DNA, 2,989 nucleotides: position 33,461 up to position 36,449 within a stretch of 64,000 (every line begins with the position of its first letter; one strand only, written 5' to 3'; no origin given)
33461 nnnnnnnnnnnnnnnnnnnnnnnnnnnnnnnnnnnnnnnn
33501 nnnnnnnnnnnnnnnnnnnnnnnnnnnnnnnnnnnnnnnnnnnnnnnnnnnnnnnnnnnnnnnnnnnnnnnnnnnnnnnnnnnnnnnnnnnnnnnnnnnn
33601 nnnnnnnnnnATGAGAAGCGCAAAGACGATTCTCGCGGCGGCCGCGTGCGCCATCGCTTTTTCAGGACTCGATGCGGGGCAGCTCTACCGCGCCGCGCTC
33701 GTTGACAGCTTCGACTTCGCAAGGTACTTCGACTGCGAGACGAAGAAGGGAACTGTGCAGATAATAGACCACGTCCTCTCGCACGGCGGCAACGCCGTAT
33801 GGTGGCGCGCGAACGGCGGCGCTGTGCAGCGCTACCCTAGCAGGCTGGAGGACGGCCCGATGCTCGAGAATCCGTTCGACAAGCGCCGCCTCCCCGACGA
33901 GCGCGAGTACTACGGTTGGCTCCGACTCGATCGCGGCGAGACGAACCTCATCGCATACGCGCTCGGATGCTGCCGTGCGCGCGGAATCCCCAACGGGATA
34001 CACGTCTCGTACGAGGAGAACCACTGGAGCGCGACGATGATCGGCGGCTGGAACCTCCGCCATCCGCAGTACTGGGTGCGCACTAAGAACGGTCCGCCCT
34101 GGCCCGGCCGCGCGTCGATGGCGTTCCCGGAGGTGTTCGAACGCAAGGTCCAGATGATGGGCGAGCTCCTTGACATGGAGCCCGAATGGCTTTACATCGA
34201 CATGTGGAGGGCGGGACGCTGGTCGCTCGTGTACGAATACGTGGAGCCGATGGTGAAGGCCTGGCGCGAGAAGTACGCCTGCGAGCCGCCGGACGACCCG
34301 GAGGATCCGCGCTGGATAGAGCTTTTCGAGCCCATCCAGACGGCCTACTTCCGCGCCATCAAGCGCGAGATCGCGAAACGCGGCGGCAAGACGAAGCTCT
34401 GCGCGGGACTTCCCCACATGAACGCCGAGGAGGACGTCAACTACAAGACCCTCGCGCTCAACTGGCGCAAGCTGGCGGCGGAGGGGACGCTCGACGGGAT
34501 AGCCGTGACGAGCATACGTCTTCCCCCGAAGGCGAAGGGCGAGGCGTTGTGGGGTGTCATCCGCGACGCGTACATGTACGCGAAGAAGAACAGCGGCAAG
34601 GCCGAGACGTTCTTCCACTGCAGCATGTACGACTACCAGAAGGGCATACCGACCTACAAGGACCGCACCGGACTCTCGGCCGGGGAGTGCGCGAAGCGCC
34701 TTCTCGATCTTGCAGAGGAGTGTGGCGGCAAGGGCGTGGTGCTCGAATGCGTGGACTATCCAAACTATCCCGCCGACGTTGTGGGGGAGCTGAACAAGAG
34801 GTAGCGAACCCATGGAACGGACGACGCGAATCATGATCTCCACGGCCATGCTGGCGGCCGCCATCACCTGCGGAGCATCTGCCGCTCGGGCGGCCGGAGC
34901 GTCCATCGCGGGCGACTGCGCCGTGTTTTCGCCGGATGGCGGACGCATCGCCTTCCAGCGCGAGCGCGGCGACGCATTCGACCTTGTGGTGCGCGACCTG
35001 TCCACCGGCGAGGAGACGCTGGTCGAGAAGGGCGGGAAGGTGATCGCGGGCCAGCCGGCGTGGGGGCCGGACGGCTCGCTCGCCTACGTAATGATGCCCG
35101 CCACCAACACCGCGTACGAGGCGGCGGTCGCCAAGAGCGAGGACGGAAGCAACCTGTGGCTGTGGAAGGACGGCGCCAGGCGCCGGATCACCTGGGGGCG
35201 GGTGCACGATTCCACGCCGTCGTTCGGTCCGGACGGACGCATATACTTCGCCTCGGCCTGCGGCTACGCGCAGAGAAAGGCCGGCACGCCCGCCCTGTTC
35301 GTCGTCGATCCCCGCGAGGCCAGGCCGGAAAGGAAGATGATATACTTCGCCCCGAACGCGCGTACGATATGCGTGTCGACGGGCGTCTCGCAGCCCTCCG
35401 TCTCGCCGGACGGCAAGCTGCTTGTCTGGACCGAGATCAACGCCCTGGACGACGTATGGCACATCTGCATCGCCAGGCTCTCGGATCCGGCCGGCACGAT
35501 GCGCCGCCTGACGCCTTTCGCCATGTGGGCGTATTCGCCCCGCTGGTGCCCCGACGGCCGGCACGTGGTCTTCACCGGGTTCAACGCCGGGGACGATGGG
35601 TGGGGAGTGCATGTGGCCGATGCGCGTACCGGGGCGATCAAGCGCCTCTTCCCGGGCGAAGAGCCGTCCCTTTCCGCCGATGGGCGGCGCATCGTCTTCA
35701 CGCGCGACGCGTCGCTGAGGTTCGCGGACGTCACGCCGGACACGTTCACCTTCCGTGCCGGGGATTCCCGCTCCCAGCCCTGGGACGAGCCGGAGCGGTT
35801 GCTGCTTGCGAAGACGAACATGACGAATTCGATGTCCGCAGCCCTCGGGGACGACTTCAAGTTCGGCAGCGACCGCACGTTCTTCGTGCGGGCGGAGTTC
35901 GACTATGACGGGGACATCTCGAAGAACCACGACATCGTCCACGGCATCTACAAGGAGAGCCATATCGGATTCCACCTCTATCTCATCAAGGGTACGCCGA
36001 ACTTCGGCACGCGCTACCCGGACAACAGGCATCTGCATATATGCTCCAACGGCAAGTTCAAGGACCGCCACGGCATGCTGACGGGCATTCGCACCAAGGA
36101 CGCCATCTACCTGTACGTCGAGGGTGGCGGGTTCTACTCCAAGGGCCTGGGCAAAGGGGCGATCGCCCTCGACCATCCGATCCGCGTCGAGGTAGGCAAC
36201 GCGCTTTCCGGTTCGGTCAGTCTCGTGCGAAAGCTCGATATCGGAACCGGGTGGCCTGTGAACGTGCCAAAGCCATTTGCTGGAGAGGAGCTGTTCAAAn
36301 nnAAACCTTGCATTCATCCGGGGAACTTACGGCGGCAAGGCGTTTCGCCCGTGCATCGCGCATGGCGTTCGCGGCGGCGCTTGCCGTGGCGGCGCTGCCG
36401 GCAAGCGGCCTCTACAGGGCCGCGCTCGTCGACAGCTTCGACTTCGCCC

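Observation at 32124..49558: Triplicated three-gene cassette: PD40 beta-propeller + ATGA-coupled secreted hydrolase-like protein + giant PATR-repeat surface protein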

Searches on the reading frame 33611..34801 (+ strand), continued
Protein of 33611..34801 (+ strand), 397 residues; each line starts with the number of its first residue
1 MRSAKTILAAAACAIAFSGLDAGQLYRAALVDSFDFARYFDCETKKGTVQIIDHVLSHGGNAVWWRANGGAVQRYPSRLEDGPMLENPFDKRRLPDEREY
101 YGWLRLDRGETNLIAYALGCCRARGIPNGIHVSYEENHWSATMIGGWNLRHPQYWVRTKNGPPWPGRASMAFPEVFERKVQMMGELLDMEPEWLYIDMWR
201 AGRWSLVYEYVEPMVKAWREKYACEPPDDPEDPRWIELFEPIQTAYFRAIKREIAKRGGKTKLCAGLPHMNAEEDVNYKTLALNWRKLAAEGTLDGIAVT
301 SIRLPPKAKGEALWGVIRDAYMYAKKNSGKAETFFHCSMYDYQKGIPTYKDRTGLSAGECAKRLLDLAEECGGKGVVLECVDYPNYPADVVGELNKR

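Call 48: search_protein_families(library=pfam, proteins=[L049:7002-7922:-, L030:12156-13520:+, L019:111-1709:+, L013:830-2254:+, L081:8462-9946:+], max_evalue=0.001)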
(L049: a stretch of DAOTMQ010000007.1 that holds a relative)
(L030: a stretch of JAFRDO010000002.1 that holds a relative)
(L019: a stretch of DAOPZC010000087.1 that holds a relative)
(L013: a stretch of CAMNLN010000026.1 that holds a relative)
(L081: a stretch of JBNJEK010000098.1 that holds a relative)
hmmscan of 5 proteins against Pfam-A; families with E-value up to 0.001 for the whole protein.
L049:7002-7922:- (307 aa): 4 families
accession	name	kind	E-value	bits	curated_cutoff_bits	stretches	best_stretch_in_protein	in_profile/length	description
PF12833.13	HTH_18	-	8.2e-24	84.2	33.6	1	223-302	1-80/80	Helix-turn-helix domain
PF00165.29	HTH_AraC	-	1.3e-15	57.6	26.6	1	266-301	8-42/42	Bacterial regulatory helix-turn-helix proteins, AraC family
PF07883.17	Cupin_2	-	1.3e-06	28.4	27.2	1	55-101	11-56/70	Cupin domain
PF02311.25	AraC_binding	-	1.3e-05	25.4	21.1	1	55-101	16-61/135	AraC-like ligand binding domain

L030:12156-13520:+ (455 aa): 1 family
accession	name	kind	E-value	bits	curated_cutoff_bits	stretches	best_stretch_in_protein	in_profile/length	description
PF04734.18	Ceramidase_alk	-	6.5e-07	28.8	32.1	1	6-235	1-233/509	Neutral/alkaline non-lysosomal ceramidase, N-terminal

L019:111-1709:+ (533 aa): 0 families

L013:830-2254:+ (475 aa): 12 families
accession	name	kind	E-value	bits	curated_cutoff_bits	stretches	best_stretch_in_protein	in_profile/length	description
PF12831.13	FAD_oxidored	-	2.6e-69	235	27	1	87-467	1-416/416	FAD dependent oxidoreductase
PF00890.30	FAD_binding_2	-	3.5e-12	46.7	20.4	1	87-122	1-36/414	FAD binding domain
PF07992.20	Pyr_redox_2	-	3.8e-08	33.5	26.1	1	87-137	2-49/291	Pyridine nucleotide-disulphide oxidoreductase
PF00070.33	Pyr_redox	-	1.9e-07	31.9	22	0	88-121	2-35/82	Pyridine nucleotide-disulphide oxidoreductase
PF01946.23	Thi4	-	3.8e-07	30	26.2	1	83-128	15-62/235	Thi4 family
PF03486.20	HI0933_like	-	1.4e-06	28.4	50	1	87-121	2-36/244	HI0933-like protein Rossmann domain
PF01134.28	GIDA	-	1.4e-06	28.1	22.1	1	87-115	1-30/391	Glucose inhibited division protein A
PF01494.25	FAD_binding_3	-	2.1e-06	27.7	22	1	86-118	2-34/349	FAD binding domain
PF01266.30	DAO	-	3.9e-06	27.1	27.9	1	87-165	1-82/353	FAD dependent oxidoreductase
PF13450.12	NAD_binding_8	-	1e-05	26.2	21.9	1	90-125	1-36/68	NAD(P)-binding Rossmann-like domain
PF13738.12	Pyr_redox_3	-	0.0008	19.2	30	0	89-117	1-30/305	Pyridine nucleotide-disulphide oxidoreductase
PF01262.27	AlaDh_PNT_C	-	0.00086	19.2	23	0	83-115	26-58/214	Alanine dehydrogenase/PNT, C-terminal domain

L081:8462-9946:+ (495 aa): 3 families
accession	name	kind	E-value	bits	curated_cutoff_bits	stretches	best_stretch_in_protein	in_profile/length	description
PF00884.28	Sulfatase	-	1.1e-45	156.7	25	1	5-366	1-300/301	Sulfatase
PF16347.10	SGSH_C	-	2.3e-12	47.7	29.3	1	316-444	1-136/154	N-sulphoglucosamine sulphohydrolase, C-terminal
PF01663.27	Phosphodiest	-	1.3e-05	25.5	23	0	8-66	2-57/342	Type I phosphodiesterase / nucleotide pyrophosphatase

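Call 65: search_protein_families(library=ncbifam, proteins=[L019:111-1709:+], max_evalue=0.001)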
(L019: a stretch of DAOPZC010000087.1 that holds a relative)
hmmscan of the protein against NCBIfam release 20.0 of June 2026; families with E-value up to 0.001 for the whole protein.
L019:111-1709:+ (533 aa): 1 family
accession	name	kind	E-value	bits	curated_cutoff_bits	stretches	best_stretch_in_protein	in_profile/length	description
NF052550.1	BManbPhaseBMBP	equivalog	3.8e-06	26.5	450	0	66-133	17-79/296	beta-1,2-mannobiose phosphorylase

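Call 66: find_encoding_contigs(protein=P0001, flank=3000, max_places=2)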
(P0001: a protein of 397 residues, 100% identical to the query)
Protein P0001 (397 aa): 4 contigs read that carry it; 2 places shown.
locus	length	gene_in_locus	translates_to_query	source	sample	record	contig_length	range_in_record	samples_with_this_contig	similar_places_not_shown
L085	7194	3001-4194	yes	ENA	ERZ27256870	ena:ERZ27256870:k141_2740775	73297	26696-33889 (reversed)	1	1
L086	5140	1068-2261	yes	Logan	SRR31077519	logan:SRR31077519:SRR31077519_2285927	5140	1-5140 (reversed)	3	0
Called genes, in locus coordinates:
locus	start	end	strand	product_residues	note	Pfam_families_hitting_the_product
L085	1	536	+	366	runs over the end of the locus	PF14607:GxDLY, PF13472:Lipase_GDSL_2 (faint), PF14606:Lipase_GDSL_3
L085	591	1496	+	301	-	PF00701:DHDPS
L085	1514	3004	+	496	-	PF07676:PD40 (faint), PF26550:Tricorn_2nd (faint), PF26549:Tricorn_N (weak)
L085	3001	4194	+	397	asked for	-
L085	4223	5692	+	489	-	PF26549:Tricorn_N (faint), PF07676:PD40 (faint), PF26550:Tricorn_2nd (weak)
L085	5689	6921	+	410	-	-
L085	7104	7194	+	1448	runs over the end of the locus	PF12951:PATR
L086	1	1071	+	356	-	?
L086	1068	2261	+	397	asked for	-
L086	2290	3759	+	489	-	PF26549:Tricorn_N (faint), PF07676:PD40 (faint), PF26550:Tricorn_2nd (weak)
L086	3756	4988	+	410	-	-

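Call 67: find_encoding_contigs(protein=P0012, flank=10000, max_places=1)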
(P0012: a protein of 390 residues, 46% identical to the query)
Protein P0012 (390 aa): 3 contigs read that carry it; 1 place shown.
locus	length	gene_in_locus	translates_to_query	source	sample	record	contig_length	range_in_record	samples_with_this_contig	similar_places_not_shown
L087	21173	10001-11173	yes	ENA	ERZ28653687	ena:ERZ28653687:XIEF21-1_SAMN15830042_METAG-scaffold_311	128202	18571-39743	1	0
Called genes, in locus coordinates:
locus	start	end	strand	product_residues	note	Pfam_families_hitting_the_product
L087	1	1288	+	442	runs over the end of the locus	PF13173:AAA_14, PF13635:DUF4143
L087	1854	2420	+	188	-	PF08281:Sigma70_r4_2 (faint)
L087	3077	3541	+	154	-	-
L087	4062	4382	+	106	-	-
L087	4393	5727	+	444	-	PF03781:FGE-sulfatase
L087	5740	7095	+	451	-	PF03781:FGE-sulfatase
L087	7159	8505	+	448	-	PF03781:FGE-sulfatase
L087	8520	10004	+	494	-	PF26550:Tricorn_2nd (faint), PF26549:Tricorn_N, PF07676:PD40 (weak)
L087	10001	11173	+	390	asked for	-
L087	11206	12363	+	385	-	-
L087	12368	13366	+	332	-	PF00117:GATase, PF07722:Peptidase_C26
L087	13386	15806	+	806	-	-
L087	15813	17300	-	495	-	PF14821:Thr_synth_N (faint), PF00291:PALP, PF24857:THR4_C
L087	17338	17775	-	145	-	PF01842:ACT, PF13291:ACT_4 (faint), PF13740:ACT_6 (faint), PF13840:ACT_7 (faint), PF19571:ACT_8, PF22629:ACT_AHAS_ss (weak)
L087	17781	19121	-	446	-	PF00501:AMP-binding, PF14535:AMP-binding_C_2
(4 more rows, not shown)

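Call 68: find_encoding_contigs(protein=P0019, flank=10000, max_places=1)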
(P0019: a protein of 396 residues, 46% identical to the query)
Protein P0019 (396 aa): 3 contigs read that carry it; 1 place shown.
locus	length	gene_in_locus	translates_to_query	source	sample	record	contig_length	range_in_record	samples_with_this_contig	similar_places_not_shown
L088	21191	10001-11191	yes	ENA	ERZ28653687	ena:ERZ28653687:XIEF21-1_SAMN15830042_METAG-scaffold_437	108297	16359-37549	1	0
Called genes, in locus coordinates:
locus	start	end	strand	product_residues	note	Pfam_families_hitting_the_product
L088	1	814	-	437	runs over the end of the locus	PF06439:3keto-disac_hyd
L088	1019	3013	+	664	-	PF00912:Transgly, PF00905:Transpeptidase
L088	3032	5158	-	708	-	-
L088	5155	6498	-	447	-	PF01408:GFO_IDH_MocA, PF19051:GFO_IDH_MocA_C2 (faint), PF22725:GFO_IDH_MocA_C3 (weak)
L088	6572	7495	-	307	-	-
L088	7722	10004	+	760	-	PF13350:Y_phosphatase3, PF26549:Tricorn_N (faint), PF26550:Tricorn_2nd, PF07676:PD40 (weak)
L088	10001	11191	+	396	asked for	-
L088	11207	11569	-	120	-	PF02261:Asp_decarbox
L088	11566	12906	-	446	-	-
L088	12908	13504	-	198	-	PF00574:CLP_protease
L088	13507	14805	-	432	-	PF05697:Trigger_N, PF00254:FKBP_C (faint), PF05698:Trigger_C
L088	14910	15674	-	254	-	-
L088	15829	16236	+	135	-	PF11969:DcpS_C, PF01230:HIT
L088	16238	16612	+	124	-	-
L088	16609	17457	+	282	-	PF03193:RsgA_GTPase, PF00005:ABC_tran (weak), PF01926:MMR_HSR1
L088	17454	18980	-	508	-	-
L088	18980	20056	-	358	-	PF13692:Glyco_trans_1_4, PF13524:Glyco_trans_1_2 (weak)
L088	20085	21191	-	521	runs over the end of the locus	PF03977:OAD_beta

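Call 77: search_protein_families(library=pfam, alignment_id=A1, max_evalue=0.01)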
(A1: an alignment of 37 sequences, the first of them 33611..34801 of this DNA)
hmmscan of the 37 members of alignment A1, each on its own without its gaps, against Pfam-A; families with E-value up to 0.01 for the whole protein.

A. member 1, window:33611-34801:+ (397 aa): 0 families

B. families by the number of members that match (of 37 scanned): 3 families
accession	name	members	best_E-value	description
PF02638.21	GHL10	15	3.4e-08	Glycosyl hydrolase-like 10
PF17763.6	Asparaginase_C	2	8.9e-05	Glutaminase/Asparaginase C-terminal domain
PF24433.1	DUF7556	1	0.0066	Family of unknown function (DUF7556)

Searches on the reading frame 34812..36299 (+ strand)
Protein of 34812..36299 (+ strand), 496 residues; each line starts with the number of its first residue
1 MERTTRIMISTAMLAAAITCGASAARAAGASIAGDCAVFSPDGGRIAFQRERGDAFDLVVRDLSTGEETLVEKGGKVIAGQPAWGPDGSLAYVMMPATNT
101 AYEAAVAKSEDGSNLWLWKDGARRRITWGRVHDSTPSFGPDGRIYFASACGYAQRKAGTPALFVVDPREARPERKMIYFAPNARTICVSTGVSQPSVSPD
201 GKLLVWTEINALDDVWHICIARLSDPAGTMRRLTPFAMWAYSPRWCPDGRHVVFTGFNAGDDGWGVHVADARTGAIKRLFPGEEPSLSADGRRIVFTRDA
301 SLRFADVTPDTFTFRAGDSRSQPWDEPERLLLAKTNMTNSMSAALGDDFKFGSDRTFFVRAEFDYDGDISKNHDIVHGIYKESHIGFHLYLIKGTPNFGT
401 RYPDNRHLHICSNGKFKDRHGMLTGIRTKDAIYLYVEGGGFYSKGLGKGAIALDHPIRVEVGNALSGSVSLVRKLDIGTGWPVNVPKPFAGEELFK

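Call 4: search_protein_families(library=pfam, proteins=[window:34812-36299:+], max_evalue=0.01)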
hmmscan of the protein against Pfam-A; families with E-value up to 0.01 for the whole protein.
window:34812-36299:+ (496 aa): 1 family
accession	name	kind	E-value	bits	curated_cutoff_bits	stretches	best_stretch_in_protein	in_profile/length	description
PF07676.18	PD40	-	1.1e-22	79.9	20.9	1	280-301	9-30/38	WD40-like Beta Propeller Repeat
